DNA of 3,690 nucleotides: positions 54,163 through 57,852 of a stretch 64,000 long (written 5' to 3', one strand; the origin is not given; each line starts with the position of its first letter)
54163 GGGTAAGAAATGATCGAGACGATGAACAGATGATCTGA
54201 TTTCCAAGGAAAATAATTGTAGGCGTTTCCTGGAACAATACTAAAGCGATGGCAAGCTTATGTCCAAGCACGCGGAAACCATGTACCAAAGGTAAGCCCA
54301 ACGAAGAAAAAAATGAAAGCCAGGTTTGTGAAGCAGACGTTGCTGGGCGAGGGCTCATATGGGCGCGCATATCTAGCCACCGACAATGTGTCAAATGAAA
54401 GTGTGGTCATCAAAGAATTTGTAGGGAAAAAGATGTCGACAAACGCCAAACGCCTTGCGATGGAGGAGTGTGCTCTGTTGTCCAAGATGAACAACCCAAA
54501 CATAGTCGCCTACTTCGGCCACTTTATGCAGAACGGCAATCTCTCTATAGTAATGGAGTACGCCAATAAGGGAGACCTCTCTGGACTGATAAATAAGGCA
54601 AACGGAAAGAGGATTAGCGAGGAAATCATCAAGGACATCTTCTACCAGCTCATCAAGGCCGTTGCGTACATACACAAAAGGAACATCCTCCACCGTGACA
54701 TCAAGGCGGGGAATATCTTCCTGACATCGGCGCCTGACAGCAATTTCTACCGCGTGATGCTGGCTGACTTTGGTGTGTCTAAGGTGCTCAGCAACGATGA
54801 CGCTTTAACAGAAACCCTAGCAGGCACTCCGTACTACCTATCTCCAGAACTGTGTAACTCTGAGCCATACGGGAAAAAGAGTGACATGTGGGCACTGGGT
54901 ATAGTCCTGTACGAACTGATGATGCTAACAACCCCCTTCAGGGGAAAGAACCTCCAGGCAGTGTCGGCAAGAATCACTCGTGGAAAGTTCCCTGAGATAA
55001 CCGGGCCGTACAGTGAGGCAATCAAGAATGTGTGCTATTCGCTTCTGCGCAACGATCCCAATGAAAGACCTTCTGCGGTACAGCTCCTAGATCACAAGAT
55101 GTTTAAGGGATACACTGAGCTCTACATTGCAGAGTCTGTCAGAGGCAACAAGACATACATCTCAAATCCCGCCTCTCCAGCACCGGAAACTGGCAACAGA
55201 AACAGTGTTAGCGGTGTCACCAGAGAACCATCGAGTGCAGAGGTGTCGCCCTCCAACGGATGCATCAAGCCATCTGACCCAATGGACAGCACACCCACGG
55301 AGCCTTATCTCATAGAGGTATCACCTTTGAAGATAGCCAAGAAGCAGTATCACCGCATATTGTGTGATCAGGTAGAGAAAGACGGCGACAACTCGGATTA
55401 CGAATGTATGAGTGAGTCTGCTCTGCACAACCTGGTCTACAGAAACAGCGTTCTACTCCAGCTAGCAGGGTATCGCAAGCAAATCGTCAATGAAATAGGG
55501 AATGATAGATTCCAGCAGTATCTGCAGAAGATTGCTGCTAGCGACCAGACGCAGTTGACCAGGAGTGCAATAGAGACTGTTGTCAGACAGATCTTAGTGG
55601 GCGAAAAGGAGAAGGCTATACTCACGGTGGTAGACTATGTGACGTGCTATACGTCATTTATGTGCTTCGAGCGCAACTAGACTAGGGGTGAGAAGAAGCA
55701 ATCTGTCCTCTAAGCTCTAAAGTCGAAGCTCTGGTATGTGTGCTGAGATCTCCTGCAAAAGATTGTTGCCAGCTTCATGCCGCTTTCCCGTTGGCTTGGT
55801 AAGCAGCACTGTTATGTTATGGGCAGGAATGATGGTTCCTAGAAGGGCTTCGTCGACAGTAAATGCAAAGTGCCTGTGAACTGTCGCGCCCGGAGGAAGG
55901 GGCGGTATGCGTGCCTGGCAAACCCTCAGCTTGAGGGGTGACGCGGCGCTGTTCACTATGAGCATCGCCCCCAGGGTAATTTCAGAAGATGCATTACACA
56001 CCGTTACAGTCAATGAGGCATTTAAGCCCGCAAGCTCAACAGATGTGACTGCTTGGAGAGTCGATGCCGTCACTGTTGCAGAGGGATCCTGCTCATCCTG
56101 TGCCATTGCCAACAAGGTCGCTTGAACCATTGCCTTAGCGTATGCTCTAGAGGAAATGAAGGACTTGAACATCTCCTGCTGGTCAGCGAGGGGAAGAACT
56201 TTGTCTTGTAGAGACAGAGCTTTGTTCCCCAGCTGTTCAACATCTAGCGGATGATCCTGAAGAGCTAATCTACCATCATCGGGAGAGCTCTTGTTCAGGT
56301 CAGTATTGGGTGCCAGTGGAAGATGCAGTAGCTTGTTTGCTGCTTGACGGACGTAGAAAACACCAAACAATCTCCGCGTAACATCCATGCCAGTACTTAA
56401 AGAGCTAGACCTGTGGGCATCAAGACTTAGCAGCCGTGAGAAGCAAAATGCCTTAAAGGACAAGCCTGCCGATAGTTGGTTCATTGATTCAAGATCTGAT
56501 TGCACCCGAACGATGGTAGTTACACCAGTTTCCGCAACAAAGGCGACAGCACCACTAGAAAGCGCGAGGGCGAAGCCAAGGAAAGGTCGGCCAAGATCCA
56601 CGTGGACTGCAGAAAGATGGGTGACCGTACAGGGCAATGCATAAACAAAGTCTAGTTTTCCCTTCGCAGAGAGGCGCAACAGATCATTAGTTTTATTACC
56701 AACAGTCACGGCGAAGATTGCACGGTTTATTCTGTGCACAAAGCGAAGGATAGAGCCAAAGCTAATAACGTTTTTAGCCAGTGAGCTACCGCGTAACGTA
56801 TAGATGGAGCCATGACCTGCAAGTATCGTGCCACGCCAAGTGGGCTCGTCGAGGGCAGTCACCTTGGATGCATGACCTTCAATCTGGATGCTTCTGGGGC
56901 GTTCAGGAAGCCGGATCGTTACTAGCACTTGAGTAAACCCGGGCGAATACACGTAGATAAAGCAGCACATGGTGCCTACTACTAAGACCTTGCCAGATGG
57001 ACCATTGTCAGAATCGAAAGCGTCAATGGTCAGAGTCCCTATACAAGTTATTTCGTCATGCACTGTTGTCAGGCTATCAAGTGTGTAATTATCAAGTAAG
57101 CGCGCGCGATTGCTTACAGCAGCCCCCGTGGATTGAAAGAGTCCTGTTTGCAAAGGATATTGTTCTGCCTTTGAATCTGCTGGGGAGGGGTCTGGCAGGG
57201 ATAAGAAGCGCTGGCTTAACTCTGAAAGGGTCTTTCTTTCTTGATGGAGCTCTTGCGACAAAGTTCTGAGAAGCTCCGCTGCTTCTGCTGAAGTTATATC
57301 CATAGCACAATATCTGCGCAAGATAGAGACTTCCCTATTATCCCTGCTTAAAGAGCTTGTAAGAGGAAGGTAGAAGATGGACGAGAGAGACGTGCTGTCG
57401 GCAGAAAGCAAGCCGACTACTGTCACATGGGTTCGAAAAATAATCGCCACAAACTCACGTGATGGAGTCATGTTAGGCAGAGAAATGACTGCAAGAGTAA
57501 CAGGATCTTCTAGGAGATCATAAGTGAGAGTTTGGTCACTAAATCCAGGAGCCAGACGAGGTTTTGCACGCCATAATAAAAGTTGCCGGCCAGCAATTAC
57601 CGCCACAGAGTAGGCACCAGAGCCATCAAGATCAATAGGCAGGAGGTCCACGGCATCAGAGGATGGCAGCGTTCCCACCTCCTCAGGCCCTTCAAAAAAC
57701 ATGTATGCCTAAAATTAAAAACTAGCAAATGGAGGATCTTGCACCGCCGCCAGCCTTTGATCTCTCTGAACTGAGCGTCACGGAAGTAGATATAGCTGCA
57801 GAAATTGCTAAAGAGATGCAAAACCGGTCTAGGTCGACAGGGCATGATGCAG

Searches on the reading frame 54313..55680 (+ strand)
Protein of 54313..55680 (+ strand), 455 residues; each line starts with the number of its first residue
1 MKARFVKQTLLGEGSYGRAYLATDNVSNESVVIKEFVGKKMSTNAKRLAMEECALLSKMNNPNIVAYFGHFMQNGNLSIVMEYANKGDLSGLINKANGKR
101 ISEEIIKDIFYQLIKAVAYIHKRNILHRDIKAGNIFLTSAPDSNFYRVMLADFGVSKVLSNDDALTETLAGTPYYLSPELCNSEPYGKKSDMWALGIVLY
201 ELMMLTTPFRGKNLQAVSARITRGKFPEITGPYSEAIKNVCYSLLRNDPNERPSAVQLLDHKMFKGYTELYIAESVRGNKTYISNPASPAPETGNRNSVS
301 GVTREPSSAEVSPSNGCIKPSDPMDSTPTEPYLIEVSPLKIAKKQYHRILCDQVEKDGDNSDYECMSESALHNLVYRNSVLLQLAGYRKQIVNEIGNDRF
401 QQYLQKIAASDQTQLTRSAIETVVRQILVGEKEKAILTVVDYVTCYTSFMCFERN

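Call 52: search_protein_families(library=pfam, proteins=[window:54313-55680:+], max_evalue=0.001)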
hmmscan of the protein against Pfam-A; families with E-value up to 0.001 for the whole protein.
window:54313-55680:+ (455 aa): 4 families
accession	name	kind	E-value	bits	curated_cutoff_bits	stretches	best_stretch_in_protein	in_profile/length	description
PF00069.31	Pkinase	-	3.6e-63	213.9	31.7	1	6-264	2-263/263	Protein kinase domain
PF07714.23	PK_Tyr_Ser-Thr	-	1.7e-40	139.4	23.1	1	8-259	4-255/258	Protein tyrosine and serine/threonine kinase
PF14531.12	Kinase-like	-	5.3e-07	29.6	25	1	109-252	150-289/289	Kinase-like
PF17667.7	Pkinase_fungal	-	1.6e-06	27.6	24.1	1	110-185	292-369/387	Fungal protein kinase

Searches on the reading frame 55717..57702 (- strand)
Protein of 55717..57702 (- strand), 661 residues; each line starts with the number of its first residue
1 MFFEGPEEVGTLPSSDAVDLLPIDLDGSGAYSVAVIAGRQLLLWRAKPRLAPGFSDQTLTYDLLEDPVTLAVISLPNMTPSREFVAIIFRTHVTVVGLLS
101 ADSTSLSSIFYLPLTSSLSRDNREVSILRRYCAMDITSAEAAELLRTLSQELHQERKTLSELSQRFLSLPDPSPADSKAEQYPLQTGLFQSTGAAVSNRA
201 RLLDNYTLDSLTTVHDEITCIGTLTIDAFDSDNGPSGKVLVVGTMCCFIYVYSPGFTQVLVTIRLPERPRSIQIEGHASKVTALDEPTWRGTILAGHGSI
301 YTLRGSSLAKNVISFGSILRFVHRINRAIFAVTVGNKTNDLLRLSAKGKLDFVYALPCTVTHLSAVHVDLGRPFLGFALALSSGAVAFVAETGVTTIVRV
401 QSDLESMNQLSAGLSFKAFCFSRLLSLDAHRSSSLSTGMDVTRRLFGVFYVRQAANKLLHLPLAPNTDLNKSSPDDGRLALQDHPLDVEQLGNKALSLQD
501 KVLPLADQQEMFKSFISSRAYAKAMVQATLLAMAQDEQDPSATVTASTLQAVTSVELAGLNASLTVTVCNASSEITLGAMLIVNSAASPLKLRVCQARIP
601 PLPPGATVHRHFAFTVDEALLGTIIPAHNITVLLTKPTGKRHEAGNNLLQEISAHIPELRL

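Call 52: search_protein_families(library=pfam, proteins=[window:55717-57702:-], max_evalue=0.001)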
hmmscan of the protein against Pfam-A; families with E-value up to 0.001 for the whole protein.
window:55717-57702:- (661 aa): 1 family
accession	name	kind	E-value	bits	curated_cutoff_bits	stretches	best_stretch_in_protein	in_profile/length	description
PF14779.12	BBS1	-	9.7e-09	35.5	27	1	118-277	107-234/254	Ciliary BBSome complex subunit 1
